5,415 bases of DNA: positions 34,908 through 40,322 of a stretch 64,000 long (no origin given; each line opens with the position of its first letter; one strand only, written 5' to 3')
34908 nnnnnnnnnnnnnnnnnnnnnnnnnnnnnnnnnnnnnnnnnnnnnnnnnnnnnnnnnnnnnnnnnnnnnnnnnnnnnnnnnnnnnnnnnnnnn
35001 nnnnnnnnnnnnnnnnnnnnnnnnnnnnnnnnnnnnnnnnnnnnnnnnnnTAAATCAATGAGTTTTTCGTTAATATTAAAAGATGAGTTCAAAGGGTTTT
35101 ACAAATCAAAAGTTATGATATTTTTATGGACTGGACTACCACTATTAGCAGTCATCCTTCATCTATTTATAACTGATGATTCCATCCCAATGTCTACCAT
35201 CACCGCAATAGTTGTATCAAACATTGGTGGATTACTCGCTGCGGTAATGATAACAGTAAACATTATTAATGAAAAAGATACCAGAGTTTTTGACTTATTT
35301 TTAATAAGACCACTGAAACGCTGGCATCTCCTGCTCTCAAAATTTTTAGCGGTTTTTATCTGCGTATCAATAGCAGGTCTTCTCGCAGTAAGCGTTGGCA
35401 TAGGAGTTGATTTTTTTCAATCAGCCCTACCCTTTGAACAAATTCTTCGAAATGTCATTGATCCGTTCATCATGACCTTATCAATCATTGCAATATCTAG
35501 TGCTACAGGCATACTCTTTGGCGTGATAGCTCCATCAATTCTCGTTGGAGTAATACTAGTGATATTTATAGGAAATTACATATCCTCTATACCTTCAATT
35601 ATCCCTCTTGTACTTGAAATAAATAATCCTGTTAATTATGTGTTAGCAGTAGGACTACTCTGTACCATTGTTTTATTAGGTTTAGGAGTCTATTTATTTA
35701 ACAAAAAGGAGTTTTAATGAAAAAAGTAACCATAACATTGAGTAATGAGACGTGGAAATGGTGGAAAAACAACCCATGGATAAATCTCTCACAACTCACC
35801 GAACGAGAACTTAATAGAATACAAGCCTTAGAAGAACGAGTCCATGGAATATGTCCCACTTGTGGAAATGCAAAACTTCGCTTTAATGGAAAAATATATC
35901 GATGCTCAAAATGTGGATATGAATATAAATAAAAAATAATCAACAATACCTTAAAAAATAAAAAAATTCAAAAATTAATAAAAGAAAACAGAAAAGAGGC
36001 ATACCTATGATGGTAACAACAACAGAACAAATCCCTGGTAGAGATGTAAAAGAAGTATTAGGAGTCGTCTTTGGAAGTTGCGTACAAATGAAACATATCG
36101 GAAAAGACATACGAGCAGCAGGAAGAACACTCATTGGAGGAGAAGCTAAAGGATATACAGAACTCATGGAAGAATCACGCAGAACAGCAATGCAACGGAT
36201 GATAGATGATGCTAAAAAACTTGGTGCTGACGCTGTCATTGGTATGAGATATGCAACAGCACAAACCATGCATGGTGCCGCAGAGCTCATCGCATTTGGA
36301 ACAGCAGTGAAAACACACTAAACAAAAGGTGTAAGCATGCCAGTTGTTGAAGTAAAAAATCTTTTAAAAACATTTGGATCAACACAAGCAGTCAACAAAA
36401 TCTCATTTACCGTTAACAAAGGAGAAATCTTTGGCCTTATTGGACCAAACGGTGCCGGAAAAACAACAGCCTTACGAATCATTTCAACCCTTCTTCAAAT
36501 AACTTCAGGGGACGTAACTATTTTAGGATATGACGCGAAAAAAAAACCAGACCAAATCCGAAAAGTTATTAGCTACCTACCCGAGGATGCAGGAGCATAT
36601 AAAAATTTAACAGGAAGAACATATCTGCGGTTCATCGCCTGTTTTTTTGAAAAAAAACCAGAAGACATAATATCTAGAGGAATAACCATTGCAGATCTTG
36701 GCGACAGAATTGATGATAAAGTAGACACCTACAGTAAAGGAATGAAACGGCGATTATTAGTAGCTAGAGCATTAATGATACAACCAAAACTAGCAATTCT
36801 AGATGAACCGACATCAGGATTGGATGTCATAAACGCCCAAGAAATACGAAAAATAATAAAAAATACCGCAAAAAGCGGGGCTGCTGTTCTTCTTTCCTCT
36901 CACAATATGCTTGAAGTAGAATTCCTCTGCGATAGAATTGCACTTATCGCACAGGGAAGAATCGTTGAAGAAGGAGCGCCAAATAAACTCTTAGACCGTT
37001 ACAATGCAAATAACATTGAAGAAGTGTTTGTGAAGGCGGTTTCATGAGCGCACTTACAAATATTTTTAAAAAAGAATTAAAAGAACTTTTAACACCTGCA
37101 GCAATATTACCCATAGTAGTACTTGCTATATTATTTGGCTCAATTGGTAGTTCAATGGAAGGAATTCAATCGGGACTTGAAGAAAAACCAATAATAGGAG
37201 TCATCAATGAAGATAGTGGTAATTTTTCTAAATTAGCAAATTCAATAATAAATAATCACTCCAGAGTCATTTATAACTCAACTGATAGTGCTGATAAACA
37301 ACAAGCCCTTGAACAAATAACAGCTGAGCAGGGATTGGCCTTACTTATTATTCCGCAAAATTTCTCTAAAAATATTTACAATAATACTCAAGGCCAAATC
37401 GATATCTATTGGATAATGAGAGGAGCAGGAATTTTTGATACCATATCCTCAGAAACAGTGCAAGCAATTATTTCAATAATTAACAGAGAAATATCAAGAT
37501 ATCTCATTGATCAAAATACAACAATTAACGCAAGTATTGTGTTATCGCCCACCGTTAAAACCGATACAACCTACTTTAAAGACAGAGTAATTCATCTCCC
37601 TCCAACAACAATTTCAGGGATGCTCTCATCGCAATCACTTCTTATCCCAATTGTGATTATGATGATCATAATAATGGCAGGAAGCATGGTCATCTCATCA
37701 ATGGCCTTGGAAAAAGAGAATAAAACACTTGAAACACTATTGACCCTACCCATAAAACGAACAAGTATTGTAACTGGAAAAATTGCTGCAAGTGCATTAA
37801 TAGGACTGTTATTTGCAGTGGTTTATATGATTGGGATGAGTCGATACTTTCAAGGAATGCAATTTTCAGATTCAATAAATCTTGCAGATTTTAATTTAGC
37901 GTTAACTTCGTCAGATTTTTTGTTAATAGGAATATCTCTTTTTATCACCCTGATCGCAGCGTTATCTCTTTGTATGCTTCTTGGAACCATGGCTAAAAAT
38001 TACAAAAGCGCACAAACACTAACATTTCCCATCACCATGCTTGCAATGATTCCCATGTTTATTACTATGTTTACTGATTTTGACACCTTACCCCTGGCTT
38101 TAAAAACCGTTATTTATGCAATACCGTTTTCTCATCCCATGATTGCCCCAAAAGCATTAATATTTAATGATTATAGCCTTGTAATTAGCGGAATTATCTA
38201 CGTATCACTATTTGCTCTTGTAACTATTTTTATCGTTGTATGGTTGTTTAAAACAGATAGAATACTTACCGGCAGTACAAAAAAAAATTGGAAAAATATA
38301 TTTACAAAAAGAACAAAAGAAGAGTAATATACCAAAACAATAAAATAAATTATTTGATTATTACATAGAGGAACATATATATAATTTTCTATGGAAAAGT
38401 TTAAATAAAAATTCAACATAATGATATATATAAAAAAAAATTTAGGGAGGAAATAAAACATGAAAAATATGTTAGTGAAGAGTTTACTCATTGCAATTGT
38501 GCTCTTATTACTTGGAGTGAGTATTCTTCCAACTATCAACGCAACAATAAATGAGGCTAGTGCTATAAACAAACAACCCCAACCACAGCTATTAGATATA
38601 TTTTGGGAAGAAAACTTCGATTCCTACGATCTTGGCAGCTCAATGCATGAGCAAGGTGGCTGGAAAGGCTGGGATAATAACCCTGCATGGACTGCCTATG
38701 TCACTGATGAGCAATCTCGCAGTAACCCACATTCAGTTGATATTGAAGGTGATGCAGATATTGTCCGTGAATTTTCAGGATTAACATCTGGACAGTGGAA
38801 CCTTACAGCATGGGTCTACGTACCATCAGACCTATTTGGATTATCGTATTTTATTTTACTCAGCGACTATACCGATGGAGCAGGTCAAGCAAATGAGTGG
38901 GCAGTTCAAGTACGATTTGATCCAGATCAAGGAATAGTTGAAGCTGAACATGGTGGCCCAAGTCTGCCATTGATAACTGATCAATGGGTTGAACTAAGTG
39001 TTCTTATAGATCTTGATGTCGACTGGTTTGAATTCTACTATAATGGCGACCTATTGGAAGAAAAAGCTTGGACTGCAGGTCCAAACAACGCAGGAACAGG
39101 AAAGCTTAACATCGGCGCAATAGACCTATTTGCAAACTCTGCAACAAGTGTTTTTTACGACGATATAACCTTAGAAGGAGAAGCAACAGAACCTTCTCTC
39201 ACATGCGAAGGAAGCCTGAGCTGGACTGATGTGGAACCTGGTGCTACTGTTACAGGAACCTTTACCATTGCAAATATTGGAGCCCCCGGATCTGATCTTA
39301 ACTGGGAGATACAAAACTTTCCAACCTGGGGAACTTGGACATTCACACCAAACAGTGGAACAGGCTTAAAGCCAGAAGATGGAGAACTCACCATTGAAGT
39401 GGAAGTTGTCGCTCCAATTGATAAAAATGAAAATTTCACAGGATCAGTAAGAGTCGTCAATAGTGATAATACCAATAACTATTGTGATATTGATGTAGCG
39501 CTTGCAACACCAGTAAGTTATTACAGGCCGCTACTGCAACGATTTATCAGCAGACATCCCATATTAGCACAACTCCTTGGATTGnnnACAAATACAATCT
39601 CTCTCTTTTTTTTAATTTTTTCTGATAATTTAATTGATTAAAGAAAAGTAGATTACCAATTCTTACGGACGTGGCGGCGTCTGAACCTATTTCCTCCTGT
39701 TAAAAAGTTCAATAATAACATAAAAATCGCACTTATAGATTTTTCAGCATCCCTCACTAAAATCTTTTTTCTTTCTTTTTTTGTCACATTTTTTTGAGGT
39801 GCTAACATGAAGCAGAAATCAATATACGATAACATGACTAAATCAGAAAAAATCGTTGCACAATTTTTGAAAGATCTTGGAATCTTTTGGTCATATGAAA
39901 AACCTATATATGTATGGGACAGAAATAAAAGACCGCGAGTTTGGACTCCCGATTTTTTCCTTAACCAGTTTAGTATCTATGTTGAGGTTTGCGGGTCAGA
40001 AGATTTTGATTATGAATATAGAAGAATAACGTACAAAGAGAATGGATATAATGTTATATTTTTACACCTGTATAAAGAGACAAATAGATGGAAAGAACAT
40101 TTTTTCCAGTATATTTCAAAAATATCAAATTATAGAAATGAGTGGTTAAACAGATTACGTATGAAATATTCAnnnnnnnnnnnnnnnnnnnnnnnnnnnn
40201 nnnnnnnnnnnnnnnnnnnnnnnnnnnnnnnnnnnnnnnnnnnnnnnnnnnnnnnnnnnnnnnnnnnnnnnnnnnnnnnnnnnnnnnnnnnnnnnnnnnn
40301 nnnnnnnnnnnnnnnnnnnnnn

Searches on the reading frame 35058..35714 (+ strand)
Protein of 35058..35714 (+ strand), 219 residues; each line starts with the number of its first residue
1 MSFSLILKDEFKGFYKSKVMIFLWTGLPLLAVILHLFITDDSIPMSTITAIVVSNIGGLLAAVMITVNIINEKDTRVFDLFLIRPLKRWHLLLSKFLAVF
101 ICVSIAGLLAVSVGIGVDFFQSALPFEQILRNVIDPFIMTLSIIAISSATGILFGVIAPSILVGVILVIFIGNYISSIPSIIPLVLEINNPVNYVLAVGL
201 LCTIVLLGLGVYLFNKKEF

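Call 7: search_protein_families(library=pfam, proteins=[window:35058-35714:+], max_evalue=0.01)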
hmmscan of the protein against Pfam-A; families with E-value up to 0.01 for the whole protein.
window:35058-35714:+ (219 aa): 4 families
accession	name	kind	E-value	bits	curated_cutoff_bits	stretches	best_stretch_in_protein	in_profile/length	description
PF12698.13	ABC2_membrane_3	-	1.3e-06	28.2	31.6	1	60-185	175-302/347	ABC-2 family transporter protein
PF12730.13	ABC2_membrane_4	-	3.4e-05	24.3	27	1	8-171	3-175/179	ABC-2 family transporter protein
PF12679.13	ABC2_membrane_2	-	0.00014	21.7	27.2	0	52-159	73-179/283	ABC-2 family transporter protein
PF13346.12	ABC2_membrane_5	-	0.0079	16.2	25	0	5-207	2-192/205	ABC-2 family transporter protein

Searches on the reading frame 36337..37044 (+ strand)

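Call 7: search_protein_families(library=pfam, proteins=[window:36337-37044:+], max_evalue=0.01)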
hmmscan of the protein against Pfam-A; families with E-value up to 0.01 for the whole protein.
window:36337-37044:+ (236 aa): 7 families
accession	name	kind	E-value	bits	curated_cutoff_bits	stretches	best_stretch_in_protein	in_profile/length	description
PF00005.33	ABC_tran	-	2.1e-29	103.3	25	1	20-160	2-137/137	ABC transporter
PF13304.12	AAA_21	-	1.1e-14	55.7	27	2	121-194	227-303/304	AAA domain, putative AbiEii toxin, Type IV TA system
PF13175.12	AAA_15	-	3.4e-05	24.1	32.1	1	21-139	18-92/374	AAA ATPase domain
PF13604.12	AAA_30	-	0.00045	20.5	27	1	27-185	16-120/191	AAA domain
PF13476.12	AAA_23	-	0.00046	21.3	27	1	10-53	4-43/201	AAA domain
PF25199.1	nSTAND_NTPase5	-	0.00046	20.5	34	1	27-71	39-82/145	Novel STAND NTPase 5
PF02463.25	SMC_N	-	0.0016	18.3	40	0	148-191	157-199/220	RecF/RecN/SMC N terminal domain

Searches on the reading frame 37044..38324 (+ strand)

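Call 7: search_protein_families(library=pfam, proteins=[window:37044-38324:+], max_evalue=0.01)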
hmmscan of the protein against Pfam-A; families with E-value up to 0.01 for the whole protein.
window:37044-38324:+ (427 aa): 5 families
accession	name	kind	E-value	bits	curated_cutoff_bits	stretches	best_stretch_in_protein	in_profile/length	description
PF12698.13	ABC2_membrane_3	-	1.6e-38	133.2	31.6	1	21-399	9-346/347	ABC-2 family transporter protein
PF12679.13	ABC2_membrane_2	-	2.4e-16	60.3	27.2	1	6-402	2-278/283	ABC-2 family transporter protein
PF01061.29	ABC2_membrane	-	5.4e-14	52.7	26.9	1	142-368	3-205/211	ABC-2 type transporter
PF12730.13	ABC2_membrane_4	-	7.4e-06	26.5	27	1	195-331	50-176/179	ABC-2 family transporter protein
PF13346.12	ABC2_membrane_5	-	5.6e-05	23.2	25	1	192-280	27-118/205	ABC-2 family transporter protein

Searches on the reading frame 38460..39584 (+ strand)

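Call 7: search_protein_families(library=pfam, proteins=[window:38460-39584:+], max_evalue=0.01)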
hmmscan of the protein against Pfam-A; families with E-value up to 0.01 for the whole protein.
window:38460-39584:+ (375 aa): 1 family
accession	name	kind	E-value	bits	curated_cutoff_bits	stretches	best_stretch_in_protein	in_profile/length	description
PF13385.13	Laminin_G_3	-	0.0012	19.5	27.6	1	107-222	13-125/151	Concanavalin A-like lectin/glucanases superfamily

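Call 59: search_protein_families(library=ncbifam, proteins=[window:38460-39584:+], max_evalue=0.01)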
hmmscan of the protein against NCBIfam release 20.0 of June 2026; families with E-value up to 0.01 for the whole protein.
window:38460-39584:+ (375 aa): 1 family
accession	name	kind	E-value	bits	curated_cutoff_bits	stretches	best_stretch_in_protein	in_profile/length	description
NF012200.0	choice_anch_D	domain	0.0015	19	45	1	235-338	2-107/108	choice-of-anchor D domain-containing protein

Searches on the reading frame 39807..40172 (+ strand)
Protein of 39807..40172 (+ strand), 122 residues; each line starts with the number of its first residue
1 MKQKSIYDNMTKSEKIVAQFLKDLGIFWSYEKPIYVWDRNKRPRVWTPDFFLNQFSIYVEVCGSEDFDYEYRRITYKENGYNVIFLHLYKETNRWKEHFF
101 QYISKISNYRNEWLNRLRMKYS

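Call 7: search_protein_families(library=pfam, proteins=[window:39807-40172:+], max_evalue=0.01)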
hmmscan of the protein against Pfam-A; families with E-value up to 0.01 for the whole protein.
window:39807-40172:+ (122 aa): 0 families

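Call 58: search_protein_families(library=phrogs, proteins=[window:39807-40172:+], max_evalue=0.01)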
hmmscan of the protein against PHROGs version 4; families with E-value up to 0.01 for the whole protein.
window:39807-40172:+ (122 aa): 3 families
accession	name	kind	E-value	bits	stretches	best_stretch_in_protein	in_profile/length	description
phrog_9019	-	DNA, RNA and nucleotide metabolism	1.4e-05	26.1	1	14-94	64-141/160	Holliday junction resolvase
phrog_15137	-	DNA, RNA and nucleotide metabolism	6e-05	23.7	1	13-97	133-221/236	endonuclease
phrog_22215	-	unknown function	0.00055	20.7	1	14-63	222-272/324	-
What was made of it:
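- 39807..40175 (+): orf122: small PD-(D/E)XK-like (Holliday-junction-resolvase/endonuclease-like) protein. It is an element gene and multi-copy in relatives. PHROGs: phrog_9019 at 1.4e-5 and phrog_15137 at 6e-5 (call 58).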

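Call 59: search_protein_families(library=ncbifam, proteins=[window:39807-40172:+], max_evalue=0.01)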
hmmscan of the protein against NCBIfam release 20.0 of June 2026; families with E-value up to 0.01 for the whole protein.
window:39807-40172:+ (122 aa): 0 families

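Call 86: search_protein_families(library=pfam, proteins=[window:39807-40172:+], max_evalue=1)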
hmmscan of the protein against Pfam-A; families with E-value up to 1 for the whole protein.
window:39807-40172:+ (122 aa): 0 families
